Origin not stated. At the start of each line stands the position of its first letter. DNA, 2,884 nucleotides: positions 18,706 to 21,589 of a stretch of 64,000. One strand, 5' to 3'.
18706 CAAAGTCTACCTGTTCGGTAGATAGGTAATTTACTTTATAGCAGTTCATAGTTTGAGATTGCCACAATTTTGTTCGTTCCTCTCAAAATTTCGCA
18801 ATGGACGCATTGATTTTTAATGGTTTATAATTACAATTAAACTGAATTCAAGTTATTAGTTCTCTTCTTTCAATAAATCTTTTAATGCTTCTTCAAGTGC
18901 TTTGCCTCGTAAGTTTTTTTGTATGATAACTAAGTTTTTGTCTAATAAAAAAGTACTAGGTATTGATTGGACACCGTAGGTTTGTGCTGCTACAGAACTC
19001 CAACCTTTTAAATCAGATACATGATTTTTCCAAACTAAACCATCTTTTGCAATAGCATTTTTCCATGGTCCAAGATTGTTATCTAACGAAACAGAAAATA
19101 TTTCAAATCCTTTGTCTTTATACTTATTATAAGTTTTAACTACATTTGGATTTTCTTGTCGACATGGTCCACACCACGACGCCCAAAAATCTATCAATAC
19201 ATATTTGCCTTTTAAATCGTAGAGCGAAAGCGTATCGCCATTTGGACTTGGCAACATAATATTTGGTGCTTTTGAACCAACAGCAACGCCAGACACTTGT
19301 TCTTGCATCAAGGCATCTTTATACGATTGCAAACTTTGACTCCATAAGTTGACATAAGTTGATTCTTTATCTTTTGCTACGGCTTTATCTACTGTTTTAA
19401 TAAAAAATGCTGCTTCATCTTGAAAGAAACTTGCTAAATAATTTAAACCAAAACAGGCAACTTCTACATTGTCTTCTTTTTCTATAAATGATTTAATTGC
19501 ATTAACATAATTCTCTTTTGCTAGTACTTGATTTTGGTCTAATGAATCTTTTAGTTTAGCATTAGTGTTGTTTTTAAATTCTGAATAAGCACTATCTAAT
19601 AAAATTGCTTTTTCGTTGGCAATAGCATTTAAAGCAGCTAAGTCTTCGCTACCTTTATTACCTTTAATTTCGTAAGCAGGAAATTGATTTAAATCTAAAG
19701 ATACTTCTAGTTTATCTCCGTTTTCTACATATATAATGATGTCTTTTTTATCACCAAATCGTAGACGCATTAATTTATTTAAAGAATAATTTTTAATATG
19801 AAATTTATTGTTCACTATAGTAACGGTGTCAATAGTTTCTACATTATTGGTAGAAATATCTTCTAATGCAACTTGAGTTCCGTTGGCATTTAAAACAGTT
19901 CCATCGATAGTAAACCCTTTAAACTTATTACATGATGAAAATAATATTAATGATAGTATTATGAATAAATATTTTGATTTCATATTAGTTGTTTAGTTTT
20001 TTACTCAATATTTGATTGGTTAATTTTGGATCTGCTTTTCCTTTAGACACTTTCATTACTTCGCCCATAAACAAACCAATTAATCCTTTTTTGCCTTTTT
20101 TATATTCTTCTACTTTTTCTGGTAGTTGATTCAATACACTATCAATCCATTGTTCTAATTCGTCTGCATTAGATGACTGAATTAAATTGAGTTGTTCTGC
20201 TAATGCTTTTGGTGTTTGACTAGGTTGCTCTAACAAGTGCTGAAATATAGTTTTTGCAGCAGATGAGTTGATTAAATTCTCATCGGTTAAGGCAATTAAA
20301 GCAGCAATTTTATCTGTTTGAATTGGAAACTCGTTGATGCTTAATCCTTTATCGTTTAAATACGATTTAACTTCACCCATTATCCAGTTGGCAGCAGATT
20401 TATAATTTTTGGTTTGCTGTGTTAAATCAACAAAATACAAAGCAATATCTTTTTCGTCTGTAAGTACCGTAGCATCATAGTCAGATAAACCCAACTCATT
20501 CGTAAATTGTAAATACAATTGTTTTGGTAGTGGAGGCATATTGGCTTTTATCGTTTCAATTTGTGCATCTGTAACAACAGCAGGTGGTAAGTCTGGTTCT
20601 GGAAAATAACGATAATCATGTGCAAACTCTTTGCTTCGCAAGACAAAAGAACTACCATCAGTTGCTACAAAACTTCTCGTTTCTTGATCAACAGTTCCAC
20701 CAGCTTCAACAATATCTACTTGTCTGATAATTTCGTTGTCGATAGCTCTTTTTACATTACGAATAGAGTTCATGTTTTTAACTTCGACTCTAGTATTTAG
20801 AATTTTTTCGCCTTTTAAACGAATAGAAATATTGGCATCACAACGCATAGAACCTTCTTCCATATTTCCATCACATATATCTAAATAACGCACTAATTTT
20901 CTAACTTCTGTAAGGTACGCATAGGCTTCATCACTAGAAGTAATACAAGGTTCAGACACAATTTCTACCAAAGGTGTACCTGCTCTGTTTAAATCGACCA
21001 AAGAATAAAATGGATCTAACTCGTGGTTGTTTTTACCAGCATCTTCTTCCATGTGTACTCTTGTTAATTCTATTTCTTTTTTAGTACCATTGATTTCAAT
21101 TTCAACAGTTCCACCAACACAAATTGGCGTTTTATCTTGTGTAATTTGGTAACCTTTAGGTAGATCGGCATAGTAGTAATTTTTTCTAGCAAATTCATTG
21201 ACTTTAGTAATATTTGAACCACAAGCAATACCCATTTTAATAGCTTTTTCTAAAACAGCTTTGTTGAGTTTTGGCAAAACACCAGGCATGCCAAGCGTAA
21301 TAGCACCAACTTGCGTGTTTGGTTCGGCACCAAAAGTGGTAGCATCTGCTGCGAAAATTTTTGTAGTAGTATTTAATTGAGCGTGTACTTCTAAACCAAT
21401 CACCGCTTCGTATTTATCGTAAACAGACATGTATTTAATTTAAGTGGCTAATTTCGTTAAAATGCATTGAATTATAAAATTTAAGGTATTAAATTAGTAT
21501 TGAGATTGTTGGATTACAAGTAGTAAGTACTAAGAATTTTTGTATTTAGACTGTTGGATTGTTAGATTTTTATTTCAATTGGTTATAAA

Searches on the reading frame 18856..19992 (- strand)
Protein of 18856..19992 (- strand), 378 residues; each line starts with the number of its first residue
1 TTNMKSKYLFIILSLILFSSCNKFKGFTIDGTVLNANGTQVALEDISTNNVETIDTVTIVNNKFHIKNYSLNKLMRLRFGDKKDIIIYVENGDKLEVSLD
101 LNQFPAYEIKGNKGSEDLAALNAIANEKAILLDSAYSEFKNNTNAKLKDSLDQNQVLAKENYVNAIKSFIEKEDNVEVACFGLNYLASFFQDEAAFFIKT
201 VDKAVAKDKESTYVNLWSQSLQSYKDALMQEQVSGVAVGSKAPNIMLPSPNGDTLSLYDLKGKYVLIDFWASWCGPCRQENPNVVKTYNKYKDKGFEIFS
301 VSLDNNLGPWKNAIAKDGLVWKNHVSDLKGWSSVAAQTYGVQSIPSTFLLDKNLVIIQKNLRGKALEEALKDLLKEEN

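Call 71: search_protein_families(library=pfam, proteins=[window:18856-19992:-], max_evalue=0.001)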
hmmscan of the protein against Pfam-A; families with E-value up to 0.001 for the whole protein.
window:18856-19992:- (378 aa): 7 families
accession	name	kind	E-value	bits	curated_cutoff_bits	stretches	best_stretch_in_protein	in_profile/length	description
PF08534.16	Redoxin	-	2.2e-20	73.4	26.6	1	238-363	2-135/148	Redoxin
PF00578.27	AhpC-TSA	-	3.7e-19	69.3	26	1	238-357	1-122/124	AhpC/TSA family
PF13905.12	Thioredoxin_8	-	3e-17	63.2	27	1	262-353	1-91/94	Thioredoxin-like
PF00085.26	Thioredoxin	-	5.5e-11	42.8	23.5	1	263-306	19-61/103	Thioredoxin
PF14289.11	DUF4369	-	9.3e-10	39.4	25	1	27-117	1-90/91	Domain of unknown function (DUF4369)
PF13098.12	Thioredoxin_2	-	2.7e-08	34.5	27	1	261-373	4-103/104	Thioredoxin-like domain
PF00255.25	GSHPx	-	0.00058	19.9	27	0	251-300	10-58/108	Glutathione peroxidase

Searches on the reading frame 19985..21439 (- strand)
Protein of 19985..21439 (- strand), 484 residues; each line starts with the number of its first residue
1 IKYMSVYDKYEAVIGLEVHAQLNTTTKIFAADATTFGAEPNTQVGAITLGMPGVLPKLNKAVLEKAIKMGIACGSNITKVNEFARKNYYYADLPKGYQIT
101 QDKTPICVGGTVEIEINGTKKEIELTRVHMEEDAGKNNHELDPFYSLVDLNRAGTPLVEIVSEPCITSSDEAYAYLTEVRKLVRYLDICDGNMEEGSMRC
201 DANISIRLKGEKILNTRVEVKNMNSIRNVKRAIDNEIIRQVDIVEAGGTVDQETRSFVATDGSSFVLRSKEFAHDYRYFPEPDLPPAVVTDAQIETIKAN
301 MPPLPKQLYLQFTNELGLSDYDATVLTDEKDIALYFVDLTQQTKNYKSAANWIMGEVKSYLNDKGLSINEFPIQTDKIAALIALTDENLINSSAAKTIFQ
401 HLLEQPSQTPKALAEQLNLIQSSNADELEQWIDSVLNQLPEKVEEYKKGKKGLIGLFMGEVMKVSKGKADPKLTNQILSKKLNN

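Call 71: search_protein_families(library=pfam, proteins=[window:19985-21439:-], max_evalue=0.001)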
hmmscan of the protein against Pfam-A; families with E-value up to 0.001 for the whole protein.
window:19985-21439:- (484 aa): 2 families
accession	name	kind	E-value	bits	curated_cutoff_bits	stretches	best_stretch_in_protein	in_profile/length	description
PF02934.20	GatB_N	-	2.1e-114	381.8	23.4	1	13-294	2-276/277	GatB/GatE catalytic domain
PF02637.23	GatB_Yqey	-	7e-45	153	27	1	335-482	2-148/148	GatB domain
